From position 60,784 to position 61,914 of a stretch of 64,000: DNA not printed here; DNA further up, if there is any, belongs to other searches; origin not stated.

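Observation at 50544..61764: Three CxxC thiol-disulfide oxidoreductases clustered with the mating-pair formation genes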

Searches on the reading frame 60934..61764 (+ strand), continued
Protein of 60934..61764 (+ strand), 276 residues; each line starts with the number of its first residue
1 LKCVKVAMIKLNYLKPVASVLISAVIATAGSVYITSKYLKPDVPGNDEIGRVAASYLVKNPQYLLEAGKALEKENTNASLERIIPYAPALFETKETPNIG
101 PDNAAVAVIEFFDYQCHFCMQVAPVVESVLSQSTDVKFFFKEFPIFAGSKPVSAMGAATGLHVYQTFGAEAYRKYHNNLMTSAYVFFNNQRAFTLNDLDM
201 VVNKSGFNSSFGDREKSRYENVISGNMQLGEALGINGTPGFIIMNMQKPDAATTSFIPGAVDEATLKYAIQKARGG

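Call 38: find_homologous_proteins(query=window:60934-61764:+, max_evalue=0.00001)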
Query window:60934-61764:+ (276 aa): 747 proteins with E <= 0.00001 among 1862 candidates; the best 120 are listed.
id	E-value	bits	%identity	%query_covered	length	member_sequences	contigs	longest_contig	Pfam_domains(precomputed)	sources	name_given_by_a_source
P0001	4.3e-161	552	92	97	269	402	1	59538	PF01323.27,PF13462.13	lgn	-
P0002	7.5e-154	529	88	97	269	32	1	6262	PF01323.27,PF13462.13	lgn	-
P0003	1.7e-128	446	75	97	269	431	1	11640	PF01323.27,PF13462.13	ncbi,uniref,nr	ncbi:DsbA family protein [Enterobacter hormaechei]|uniref:DsbA family protein n=1 Tax=Enterobacter h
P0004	3.9e-126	438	73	97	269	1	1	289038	PF01323.27,PF13462.13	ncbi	ncbi:DsbA family protein [Photorhabdus tasmaniensis]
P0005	1.4e-121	423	69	97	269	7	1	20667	PF01323.27,PF13462.13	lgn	-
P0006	2.7e-119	415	68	97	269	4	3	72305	PF01323.27,PF13462.13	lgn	-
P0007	1.9e-103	364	71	83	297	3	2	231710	PF18312.7,PF01323.27,PF13462.13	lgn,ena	-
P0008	1.3e-102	361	70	83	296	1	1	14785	PF01323.27,PF13462.13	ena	-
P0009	4.5e-102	359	62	97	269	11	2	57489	PF01323.27,PF13462.13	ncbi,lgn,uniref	ncbi:DsbA family protein [Buttiauxella gaviniae]|uniref:DsbA family protein n=1 Tax=Buttiauxella gav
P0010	1.1e-101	358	68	83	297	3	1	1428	PF01323.27,PF13462.13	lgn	-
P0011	1.9e-101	357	60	97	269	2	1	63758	PF13098.14,PF01323.27,PF13462.13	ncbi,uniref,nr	ncbi:DsbA family protein [Photorhabdus heterorhabditis]|uniref:DsbA family protein n=1 Tax=Photorhab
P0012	1.4e-100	354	69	83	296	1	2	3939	PF01323.27,PF13462.13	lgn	-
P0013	1.8e-100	354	68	83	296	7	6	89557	PF01323.27,PF13462.13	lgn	-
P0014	1.9e-100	354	69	83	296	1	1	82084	PF01323.27,PF13462.13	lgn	-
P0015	9.9e-100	351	69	83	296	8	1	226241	PF01323.27,PF13462.13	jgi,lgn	-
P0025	1.3e-40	158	37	83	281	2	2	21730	PF18312.7,PF13098.14,PF01323.27,PF13462.13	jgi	jgi:protein-disulfide isomerase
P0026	1.1e-38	151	35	83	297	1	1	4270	PF18312.7,PF13098.14,PF01323.27,PF13462.13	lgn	-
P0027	1.9e-38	151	35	83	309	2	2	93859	PF18312.7,PF13098.14,PF01323.27,PF13462.13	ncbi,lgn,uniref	ncbi:DsbA family protein [Klebsiella aerogenes]|uniref:DsbA family protein n=1 Tax=Klebsiella aeroge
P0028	4.1e-38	149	34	83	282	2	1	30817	PF18312.7,PF13098.14,PF01323.27,PF13462.13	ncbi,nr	ncbi:TPA: DsbA family protein [Klebsiella aerogenes]|nr:DsbA family protein [Klebsiella aerogenes]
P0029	2.2e-37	147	34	88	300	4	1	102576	PF18312.7,PF13098.14,PF01323.27,PF13462.13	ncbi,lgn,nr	ncbi:DsbA family protein [Lelliottia sp. CFBP8978]|nr:DsbA family protein [Lelliottia sp. CFBP8978] 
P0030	6.2e-37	146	37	83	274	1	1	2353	PF18312.7,PF01323.27,PF13462.13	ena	-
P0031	2.3e-35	140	35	93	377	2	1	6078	PF18312.7,PF01323.27,PF13462.13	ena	-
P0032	3.8e-35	140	35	83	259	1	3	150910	PF18312.7,PF01323.27,PF13462.13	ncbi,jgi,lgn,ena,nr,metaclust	ncbi:MAG: hypothetical protein A3F10_01990 [Coxiella sp. RIFCSPHIGHO2_12_FULL_42_15]|nr:MAG: hypothe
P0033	1.4e-33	135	33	83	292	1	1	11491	PF18312.7,PF01323.27,PF13462.13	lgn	-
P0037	5.6e-33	133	35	82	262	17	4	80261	PF18312.7,PF13098.14,PF01323.27,PF13462.13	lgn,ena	-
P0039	3.3e-32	130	30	91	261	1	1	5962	PF18312.7,PF01323.27,PF13462.13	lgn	-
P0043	1.3e-29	122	33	83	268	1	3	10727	PF18312.7,PF13098.14,PF01323.27,PF13462.13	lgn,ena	-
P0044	1.8e-29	121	35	82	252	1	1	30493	PF18312.7,PF00085.27,PF13098.14,PF01323.27,PF13462.13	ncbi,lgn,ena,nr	ncbi:MAG: hypothetical protein COB66_08205 [Coxiella sp. (in: Bacteria)]|nr:MAG: hypothetical protei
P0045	2.5e-29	121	33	96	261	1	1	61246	PF18312.7,PF13743.13,PF00085.27,PF01323.27,PF13462.13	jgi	jgi:protein-disulfide isomerase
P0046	1.7e-28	118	36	81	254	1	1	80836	PF18312.7,PF13743.13,PF00085.27,PF13098.14,PF01323.27,PF13462.13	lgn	-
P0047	6.6e-28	116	33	81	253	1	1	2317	PF18312.7,PF13743.13,PF00085.27,PF01323.27,PF13462.13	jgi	jgi:protein-disulfide isomerase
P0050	3.6e-27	114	33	83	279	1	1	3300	PF18312.7,PF01323.27,PF13462.13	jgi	-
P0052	4.1e-26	110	34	83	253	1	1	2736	PF18312.7,PF13743.13,PF00085.27,PF13098.14,PF01323.27,PF13462.13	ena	-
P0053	1.5e-25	108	32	93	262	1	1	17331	PF18312.7,PF13743.13,PF00085.27,PF13098.14,PF01323.27,PF13462.13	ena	-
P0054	6.4e-25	106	31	96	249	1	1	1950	PF18312.7,PF00085.27,PF13098.14,PF01323.27,PF13462.13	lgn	-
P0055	8.5e-25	106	33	83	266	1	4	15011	PF18312.7,PF13743.13,PF00085.27,PF01323.27,PF13462.13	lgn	-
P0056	2.0e-24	105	33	83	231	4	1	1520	PF18312.7,PF13743.13,PF00085.27,PF13098.14,PF01323.27,PF13462.13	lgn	-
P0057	2.6e-24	104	32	82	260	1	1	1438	PF18312.7,PF13743.13,PF00085.27,PF13098.14,PF01323.27,PF13462.13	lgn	-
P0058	3.0e-24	104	30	94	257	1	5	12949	PF18312.7,PF00085.27,PF13098.14,PF01323.27,PF13462.13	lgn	-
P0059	3.7e-24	104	34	80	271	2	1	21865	PF18312.7,PF01323.27,PF13462.13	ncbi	-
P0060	5.2e-24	103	29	95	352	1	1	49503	PF18312.7,PF13743.13,PF01323.27,PF13462.13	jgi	-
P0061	9.4e-24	102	31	82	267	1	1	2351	PF18312.7,PF13743.13,PF00085.27,PF13098.14,PF01323.27,PF13462.13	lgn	-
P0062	9.6e-24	102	32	88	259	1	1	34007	PF18312.7,PF13743.13,PF00085.27,PF13098.14,PF01323.27,PF13462.13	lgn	-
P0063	9.7e-24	102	31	82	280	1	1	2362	PF18312.7,PF13743.13,PF00085.27,PF13905.13,PF01323.27,PF13462.13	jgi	-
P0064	1.1e-23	102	32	83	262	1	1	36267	PF18312.7,PF13743.13,PF00085.27,PF13098.14,PF01323.27,PF13462.13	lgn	-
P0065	1.3e-23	102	31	82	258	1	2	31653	PF18312.7,PF13743.13,PF00085.27,PF13098.14,PF01323.27,PF13462.13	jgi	jgi:protein-disulfide isomerase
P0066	1.6e-23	102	31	87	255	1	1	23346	PF18312.7,PF13743.13,PF00085.27,PF13098.14,PF01323.27,PF13462.13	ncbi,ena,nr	ncbi:MAG: DsbA family protein [Gammaproteobacteria bacterium]|nr:DsbA family protein [Gammaproteobac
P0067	1.7e-23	102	32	83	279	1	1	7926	PF18312.7,PF13743.13,PF00085.27,PF01323.27,PF13462.13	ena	-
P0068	1.9e-23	101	33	83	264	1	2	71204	PF18312.7,PF13743.13,PF00085.27,PF13098.14,PF01323.27,PF13462.13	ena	-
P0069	2.1e-23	101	33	83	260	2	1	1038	PF18312.7,PF13743.13,PF00085.27,PF01323.27,PF13462.13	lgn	-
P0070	2.1e-23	101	31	97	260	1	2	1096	PF18312.7,PF13743.13,PF01323.27,PF13462.13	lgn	-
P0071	2.2e-23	101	30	83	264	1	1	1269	PF18312.7,PF13743.13,PF00085.27,PF13098.14,PF01323.27,PF13462.13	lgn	-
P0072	2.2e-23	101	33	83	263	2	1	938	PF18312.7,PF13743.13,PF13098.14,PF01323.27,PF13462.13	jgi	-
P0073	2.9e-23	101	32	94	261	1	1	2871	PF18312.7,PF13743.13,PF13098.14,PF01323.27,PF13462.13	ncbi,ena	-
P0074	2.9e-23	101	30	83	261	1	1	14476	PF18312.7,PF13743.13,PF01323.27,PF13462.13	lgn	-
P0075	3.2e-23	101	31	97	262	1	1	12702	PF18312.7,PF13743.13,PF00085.27,PF01323.27,PF13462.13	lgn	-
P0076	3.5e-23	101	31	83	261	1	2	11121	PF18312.7,PF13743.13,PF13098.14,PF01323.27,PF13462.13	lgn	-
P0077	3.8e-23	100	31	83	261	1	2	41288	PF18312.7,PF13743.13,PF00085.27,PF13098.14,PF01323.27,PF13462.13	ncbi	-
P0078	3.9e-23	100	31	83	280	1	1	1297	PF18312.7,PF13743.13,PF00085.27,PF13098.14,PF01323.27,PF13462.13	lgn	-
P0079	4.5e-23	100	31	82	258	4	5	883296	PF18312.7,PF13743.13,PF00085.27,PF13098.14,PF01323.27,PF13462.13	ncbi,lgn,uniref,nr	ncbi:27 kDa outer membrane protein [Legionella rubrilucens]|uniref:27 kDa outer membrane protein n=1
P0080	5.1e-23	100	31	83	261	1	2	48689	PF18312.7,PF13743.13,PF13098.14,PF01323.27,PF13462.13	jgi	jgi:protein-disulfide isomerase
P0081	5.2e-23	100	31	83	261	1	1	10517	PF18312.7,PF13743.13,PF13098.14,PF01323.27,PF13462.13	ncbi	-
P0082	5.2e-23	100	33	83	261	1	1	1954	PF18312.7,PF13743.13,PF01323.27,PF13462.13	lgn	-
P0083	6.6e-23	100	31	83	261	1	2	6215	PF18312.7,PF13743.13,PF13098.14,PF01323.27,PF13462.13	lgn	-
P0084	6.6e-23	100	30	94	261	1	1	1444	PF18312.7,PF13098.14,PF01323.27,PF13462.13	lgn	-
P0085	6.6e-23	100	31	83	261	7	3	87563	PF18312.7,PF13743.13,PF13098.14,PF01323.27,PF13462.13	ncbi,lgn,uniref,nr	ncbi:DsbA family protein [Legionella bononiensis]|uniref:DsbA family protein n=1 Tax=Legionella bono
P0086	6.7e-23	100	31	83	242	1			PF18312.7,PF13743.13,PF13098.14,PF01323.27,PF13462.13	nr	nr:DsbA family protein [Legionella bononiensis]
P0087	6.9e-23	100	31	83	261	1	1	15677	PF18312.7,PF13743.13,PF13098.14,PF01323.27,PF13462.13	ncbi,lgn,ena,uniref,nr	ncbi:DsbA family protein [uncultured Legionella sp.]|uniref:DsbA family protein n=1 Tax=uncultured L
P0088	7.1e-23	100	31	83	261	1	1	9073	PF18312.7,PF13743.13,PF13098.14,PF01323.27,PF13462.13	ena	-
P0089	7.4e-23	99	33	83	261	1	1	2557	PF18312.7,PF13743.13,PF13098.14,PF01323.27,PF13462.13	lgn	-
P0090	7.6e-23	99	31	83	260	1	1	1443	PF18312.7,PF13743.13,PF00085.27,PF13098.14,PF01323.27,PF13462.13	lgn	-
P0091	8.2e-23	99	33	83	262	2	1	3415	PF18312.7,PF13743.13,PF13098.14,PF01323.27,PF13462.13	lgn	-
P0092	8.3e-23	99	33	85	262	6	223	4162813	PF18312.7,PF13743.13,PF00085.27,PF01323.27,PF13462.13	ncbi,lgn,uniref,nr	ncbi:DsbA family protein [Legionella longbeachae]|uniref:Putative outer membrane protein n=1 Tax=Leg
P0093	8.4e-23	99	32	83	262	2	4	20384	PF18312.7,PF13743.13,PF13098.14,PF01323.27,PF13462.13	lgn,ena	-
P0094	8.5e-23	99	33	85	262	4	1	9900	PF18312.7,PF13743.13,PF00085.27,PF13098.14,PF01323.27,PF13462.13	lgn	-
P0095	8.9e-23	99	32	83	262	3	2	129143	PF18312.7,PF13743.13,PF13098.14,PF01323.27,PF13462.13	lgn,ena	-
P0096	8.9e-23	99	34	83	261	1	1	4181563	PF18312.7,PF00085.27,PF13098.14,PF01323.27,PF13462.13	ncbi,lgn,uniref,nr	ncbi:DsbA family protein [Legionella fallonii]|uniref:Putative outer membrane protein n=1 Tax=Legion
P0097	8.9e-23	99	32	83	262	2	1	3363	PF18312.7,PF13743.13,PF13098.14,PF01323.27,PF13462.13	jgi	jgi:protein-disulfide isomerase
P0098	9.7e-23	99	31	83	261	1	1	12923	PF18312.7,PF13743.13,PF13098.14,PF01323.27,PF13462.13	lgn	-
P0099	1.1e-22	99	32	83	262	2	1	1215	PF18312.7,PF13743.13,PF00085.27,PF13098.14,PF01323.27,PF13462.13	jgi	jgi:protein-disulfide isomerase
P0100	1.2e-22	99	31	85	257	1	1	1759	PF18312.7,PF13098.14,PF01323.27,PF13462.13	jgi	-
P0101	1.2e-22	99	33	85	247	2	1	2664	PF18312.7,PF13743.13,PF00085.27,PF13098.14,PF01323.27,PF13462.13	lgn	-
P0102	1.6e-22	98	31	96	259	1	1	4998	PF18312.7,PF13743.13,PF13098.14,PF01323.27,PF13462.13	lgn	-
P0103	1.8e-22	98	32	94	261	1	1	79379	PF18312.7,PF13743.13,PF13098.14,PF01323.27,PF13462.13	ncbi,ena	-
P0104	1.9e-22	98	29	92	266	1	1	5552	PF18312.7,PF13743.13,PF00085.27,PF13905.13,PF13098.14,PF01323.27,PF13462.13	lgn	-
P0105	2.1e-22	98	32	82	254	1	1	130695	PF18312.7,PF13743.13,PF13098.14,PF01323.27,PF13462.13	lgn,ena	-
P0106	2.3e-22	98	33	83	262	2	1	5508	PF18312.7,PF13743.13,PF00085.27,PF01323.27,PF13462.13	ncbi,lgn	ncbi:MAG: DsbA family protein [Legionella sp.]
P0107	2.4e-22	98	30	83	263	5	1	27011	PF18312.7,PF13743.13,PF00085.27,PF01323.27,PF13462.13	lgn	-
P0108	2.5e-22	98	31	83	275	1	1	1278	PF18312.7,PF13743.13,PF00085.27,PF13098.14,PF01323.27,PF13462.13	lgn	-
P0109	2.6e-22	98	33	83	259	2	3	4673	PF18312.7,PF00085.27,PF01323.27,PF13462.13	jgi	-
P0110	2.7e-22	98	33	83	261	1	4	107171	PF18312.7,PF13743.13,PF00085.27,PF13098.14,PF01323.27,PF13462.13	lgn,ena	-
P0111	2.8e-22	98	33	83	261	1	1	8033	PF18312.7,PF13743.13,PF00085.27,PF01323.27,PF13462.13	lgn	-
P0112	3.2e-22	97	31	83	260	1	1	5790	PF18312.7,PF13743.13,PF00085.27,PF01323.27,PF13462.13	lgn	-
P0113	3.3e-22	97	33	83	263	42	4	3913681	PF18312.7,PF13743.13,PF00085.27,PF01323.27,PF13462.13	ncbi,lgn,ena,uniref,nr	ncbi:DsbA family protein [Legionella sp. PATHC035]|uniref:DsbA family protein n=1 Tax=Legionella Tax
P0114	3.7e-22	97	32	94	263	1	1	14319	PF18312.7,PF13743.13,PF13098.14,PF01323.27,PF13462.13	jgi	jgi:protein-disulfide isomerase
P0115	3.9e-22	97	33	83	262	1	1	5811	PF18312.7,PF13743.13,PF13098.14,PF01323.27,PF13462.13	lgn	-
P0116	4.0e-22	97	31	83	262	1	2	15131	PF18312.7,PF13743.13,PF13098.14,PF01323.27,PF13462.13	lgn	-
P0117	4.1e-22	97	33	83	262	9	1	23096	PF18312.7,PF13743.13,PF13098.14,PF01323.27,PF13462.13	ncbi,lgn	-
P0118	4.5e-22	97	33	83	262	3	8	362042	PF18312.7,PF13743.13,PF00085.27,PF01323.27,PF13462.13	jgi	-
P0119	5.1e-22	97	27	93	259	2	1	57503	PF18312.7,PF13743.13,PF00085.27,PF13098.14,PF01323.27,PF13462.13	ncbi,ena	-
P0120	5.3e-22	97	31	82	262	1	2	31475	PF18312.7,PF13743.13,PF13098.14,PF01323.27,PF13462.13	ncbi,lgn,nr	ncbi:MAG: DsbA family protein [Legionella sp.]|nr:DsbA family protein [Legionella sp.]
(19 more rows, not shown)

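Call 47: predict_structure(alignment_id=A1)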
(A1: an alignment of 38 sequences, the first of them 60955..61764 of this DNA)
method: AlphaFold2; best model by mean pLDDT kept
length: 269 residues; sequences in the alignment: 38
mean_pLDDT: 87.2   pTM: 0.75
mean pLDDT of the five models: 87.2, 86.1, 85.0, 84.0, 82.6
residues with pLDDT >= 90: 180; 70-90: 52; 50-70: 33; < 50: 4
segments of 3 or more residues with pLDDT < 50: 1-3
pLDDT, mean of each block of 10 residues (from residue 1): 51 56 61 65 80 80 77 89 88 95 97 97 95 96 94 96 97 94 93 95 91 95 92 96 94 96 93
secondary structure, 60 per line:
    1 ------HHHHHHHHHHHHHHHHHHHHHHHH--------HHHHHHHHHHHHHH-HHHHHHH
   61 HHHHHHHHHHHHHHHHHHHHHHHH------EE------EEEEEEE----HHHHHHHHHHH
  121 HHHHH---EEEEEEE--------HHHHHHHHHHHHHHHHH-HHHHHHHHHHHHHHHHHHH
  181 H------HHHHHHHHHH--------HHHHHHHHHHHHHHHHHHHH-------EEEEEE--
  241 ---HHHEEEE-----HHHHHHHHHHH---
elements in order: H7-30 H39-52 H54-84 E99-105 H110-125 E129-135 H144-160 H162-181 H188-197 H206-225 E233-238 E247-250 H256-266

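Call 49: fold_search(model_id=the predicted structure, library=pdb)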
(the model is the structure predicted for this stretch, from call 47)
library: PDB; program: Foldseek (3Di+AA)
matches with E <= 10: 609; with E <= 0.001: 103
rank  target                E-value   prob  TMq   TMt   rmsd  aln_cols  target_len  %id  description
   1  7jve_F                4.1e-19  1.00  0.67  0.72   5.1       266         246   28  Crystal structure of Salmonella enterica Typhimurium BcfH (released 2021-04-21)
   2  7jve_B                5.0e-19  1.00  0.68  0.73   4.8       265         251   29  Crystal structure of Salmonella enterica Typhimurium BcfH (released 2021-04-21)
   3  7jve_A                7.9e-17  1.00  0.66  0.69   5.9       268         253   29  Crystal structure of Salmonella enterica Typhimurium BcfH (released 2021-04-21)
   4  7jve_D                1.4e-16  1.00  0.64  0.70   5.5       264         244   29  Crystal structure of Salmonella enterica Typhimurium BcfH (released 2021-04-21)
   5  7jve_E                1.7e-16  1.00  0.60  0.66  13.2       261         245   30  Crystal structure of Salmonella enterica Typhimurium BcfH (released 2021-04-21)
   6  7jve_C                5.9e-16  1.00  0.63  0.68  13.4       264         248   30  Crystal structure of Salmonella enterica Typhimurium BcfH (released 2021-04-21)
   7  5idr_C                5.5e-13  1.00  0.59  0.73  14.8       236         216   22  Crystal structure of Proteus Mirabilis ScsC in a transitional conformation (released 2017-08-02)
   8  4xvw_A                1.5e-12  1.00  0.59  0.71  15.7       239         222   22  Crystal structure of Proteus mirabilis ScsC in a compact conformation (released 2016-06-08)
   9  7rgv                  1.8e-12  1.00  0.63  0.75   4.2       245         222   23  Structure of Caulobacter crescentus Suppressor of copper sensitivity protein C (released 2022-03-02)
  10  6mhh                  2.4e-12  1.00  0.59  0.74   4.9       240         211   22  Proteus mirabilis ScsC linker (residues 39-49) deletion and N6K mutant (released 2019-03-06)
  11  5idr_F                3.0e-12  1.00  0.59  0.71  16.7       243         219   22  Crystal structure of Proteus Mirabilis ScsC in a transitional conformation (released 2017-08-02)
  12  9edl_B                7.9e-12  1.00  0.60  0.70   4.1       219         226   20  Crystal structure of Francisella tularensis DsbA1 (released 2024-12-18)
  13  5id4                  1.0e-11  1.00  0.60  0.71   4.9       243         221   22  Crystal structure of Proteus mirabilis ScsC in an extended conformation (released 2017-07-26)
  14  9edl_A                1.1e-11  1.00  0.56  0.67   6.1       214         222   21  Crystal structure of Francisella tularensis DsbA1 (released 2024-12-18)
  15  4xvw_J                1.2e-11  1.00  0.59  0.71  15.9       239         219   22  Crystal structure of Proteus mirabilis ScsC in a compact conformation (released 2016-06-08)
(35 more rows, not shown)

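Call 50: get_annotated_region(hit=H32, flank=13000)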
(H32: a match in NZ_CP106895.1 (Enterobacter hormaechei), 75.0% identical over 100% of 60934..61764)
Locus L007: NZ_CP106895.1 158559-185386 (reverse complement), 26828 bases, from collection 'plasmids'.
description: Enterobacter hormaechei strain EHX_PAT_001 plasmid unnamed1, complete sequence
organism: Enterobacter hormaechei (NCBI taxid 158836)
taxonomy: Bacteria; Pseudomonadota; Gammaproteobacteria; Enterobacterales; Enterobacteriaceae; Enterobacter; Enterobacter hormaechei
host: -; source: -; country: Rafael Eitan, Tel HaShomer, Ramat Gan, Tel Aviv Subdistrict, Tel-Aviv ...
typing (MOB-suite, as given by PLSDB): conjugative; replicon IncHI2A,rep_cluster_1088; relaxase MOBH; mating-pair formation MPF_F
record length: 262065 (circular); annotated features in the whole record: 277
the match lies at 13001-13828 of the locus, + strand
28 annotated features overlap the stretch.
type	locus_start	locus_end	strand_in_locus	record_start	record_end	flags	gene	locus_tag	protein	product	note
CDS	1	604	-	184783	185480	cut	-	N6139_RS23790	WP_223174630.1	IS1 family transposase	-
CDS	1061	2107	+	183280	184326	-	-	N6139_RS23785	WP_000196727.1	thioredoxin family protein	-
CDS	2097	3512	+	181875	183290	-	trhH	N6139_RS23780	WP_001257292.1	IncHI-type conjugal transfer protein TrhH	-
CDS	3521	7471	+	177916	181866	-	-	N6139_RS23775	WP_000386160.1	conjugal transfer protein TraG N-terminal domain-containing protein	-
CDS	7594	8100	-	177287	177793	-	-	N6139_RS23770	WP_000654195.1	YrhA family protein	-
CDS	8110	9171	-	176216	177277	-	-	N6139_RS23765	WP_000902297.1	HNH endonuclease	-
CDS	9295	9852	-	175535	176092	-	-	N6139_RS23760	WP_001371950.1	HAD domain-containing protein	-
CDS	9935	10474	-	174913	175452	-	-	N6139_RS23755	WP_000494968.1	lytic transglycosylase domain-containing protein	-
CDS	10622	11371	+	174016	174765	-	-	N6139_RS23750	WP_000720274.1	thioredoxin fold domain-containing protein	-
CDS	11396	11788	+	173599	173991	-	-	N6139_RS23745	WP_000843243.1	hypothetical protein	-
CDS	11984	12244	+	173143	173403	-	-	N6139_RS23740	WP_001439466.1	hypothetical protein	-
CDS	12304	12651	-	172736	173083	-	-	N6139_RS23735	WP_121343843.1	hypothetical protein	-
CDS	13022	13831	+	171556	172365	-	-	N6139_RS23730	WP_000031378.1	DsbA family protein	-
CDS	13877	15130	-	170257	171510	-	umuC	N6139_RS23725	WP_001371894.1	translesion error-prone DNA polymerase V subunit UmuC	GO:0006281 - DNA repair [Evidence IEA]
CDS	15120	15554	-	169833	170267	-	umuD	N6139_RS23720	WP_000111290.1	translesion error-prone DNA polymerase V autoproteolytic subunit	-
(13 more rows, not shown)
